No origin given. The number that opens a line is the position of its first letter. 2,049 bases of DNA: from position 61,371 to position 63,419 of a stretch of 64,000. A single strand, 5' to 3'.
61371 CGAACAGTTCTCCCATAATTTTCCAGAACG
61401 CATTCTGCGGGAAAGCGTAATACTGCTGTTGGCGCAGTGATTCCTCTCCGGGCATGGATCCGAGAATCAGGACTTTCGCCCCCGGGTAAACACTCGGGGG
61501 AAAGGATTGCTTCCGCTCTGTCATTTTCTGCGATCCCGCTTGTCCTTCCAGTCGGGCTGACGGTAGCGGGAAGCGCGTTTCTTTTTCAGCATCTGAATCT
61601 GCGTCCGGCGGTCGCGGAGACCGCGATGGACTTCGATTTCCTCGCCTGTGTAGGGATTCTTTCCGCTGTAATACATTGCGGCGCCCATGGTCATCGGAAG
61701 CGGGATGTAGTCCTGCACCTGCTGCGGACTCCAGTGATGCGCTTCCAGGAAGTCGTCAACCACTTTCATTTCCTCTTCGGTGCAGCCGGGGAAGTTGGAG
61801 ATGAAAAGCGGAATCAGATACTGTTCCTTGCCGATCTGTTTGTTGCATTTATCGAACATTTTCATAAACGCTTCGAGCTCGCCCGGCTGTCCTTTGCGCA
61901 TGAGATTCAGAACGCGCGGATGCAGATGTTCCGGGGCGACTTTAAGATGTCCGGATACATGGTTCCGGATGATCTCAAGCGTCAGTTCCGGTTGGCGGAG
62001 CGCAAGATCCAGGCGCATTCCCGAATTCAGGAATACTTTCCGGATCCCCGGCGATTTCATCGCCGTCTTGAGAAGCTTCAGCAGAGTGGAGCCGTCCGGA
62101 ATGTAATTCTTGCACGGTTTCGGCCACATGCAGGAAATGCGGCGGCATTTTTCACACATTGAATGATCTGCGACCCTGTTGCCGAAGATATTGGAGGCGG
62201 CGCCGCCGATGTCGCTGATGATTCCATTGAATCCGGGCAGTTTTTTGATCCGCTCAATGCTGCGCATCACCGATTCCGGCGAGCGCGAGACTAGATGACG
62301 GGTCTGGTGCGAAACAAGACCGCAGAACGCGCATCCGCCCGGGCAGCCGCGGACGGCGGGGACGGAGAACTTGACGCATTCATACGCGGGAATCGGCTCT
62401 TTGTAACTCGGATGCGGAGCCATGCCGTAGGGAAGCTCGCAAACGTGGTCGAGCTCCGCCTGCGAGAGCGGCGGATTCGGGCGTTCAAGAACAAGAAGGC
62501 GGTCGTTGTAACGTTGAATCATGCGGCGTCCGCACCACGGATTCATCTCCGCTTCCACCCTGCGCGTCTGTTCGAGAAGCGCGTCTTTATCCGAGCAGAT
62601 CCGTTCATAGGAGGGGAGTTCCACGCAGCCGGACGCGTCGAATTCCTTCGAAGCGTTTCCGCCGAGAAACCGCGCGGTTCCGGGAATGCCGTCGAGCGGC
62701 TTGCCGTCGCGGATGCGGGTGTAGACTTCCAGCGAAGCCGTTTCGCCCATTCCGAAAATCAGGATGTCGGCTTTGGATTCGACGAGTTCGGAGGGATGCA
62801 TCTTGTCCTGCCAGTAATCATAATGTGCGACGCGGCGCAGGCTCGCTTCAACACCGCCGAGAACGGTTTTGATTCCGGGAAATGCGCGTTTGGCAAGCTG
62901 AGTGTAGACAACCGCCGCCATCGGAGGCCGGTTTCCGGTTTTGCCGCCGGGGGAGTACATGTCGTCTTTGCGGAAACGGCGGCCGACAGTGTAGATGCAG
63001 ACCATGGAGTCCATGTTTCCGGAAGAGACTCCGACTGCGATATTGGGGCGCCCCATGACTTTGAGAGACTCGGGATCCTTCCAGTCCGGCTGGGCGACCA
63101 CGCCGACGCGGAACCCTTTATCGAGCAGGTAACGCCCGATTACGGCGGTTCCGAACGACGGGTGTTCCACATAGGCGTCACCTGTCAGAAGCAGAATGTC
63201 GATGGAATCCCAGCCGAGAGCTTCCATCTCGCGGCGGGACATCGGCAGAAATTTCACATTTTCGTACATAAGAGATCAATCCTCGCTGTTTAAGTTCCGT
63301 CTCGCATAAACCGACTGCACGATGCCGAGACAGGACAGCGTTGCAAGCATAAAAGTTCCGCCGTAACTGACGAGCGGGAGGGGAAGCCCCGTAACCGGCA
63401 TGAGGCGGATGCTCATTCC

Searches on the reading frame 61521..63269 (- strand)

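Call 74: search_protein_families(library=pfam, proteins=[window:61521-63269:-], max_evalue=0.001)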
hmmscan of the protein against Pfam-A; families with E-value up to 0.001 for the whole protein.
window:61521-63269:- (582 aa): 3 families
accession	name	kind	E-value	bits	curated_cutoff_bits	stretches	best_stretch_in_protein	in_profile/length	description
PF08497.15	Radical_SAM_N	-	2.8e-111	372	25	1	7-302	1-301/301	Radical SAM N-terminal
PF04055.27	Radical_SAM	-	1.7e-08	35.2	29.5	1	306-507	4-165/166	Radical SAM superfamily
PF11842.13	DUF3362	-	2.8e-08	34.6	27.6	1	516-568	1-58/151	Domain of unknown function (DUF3362)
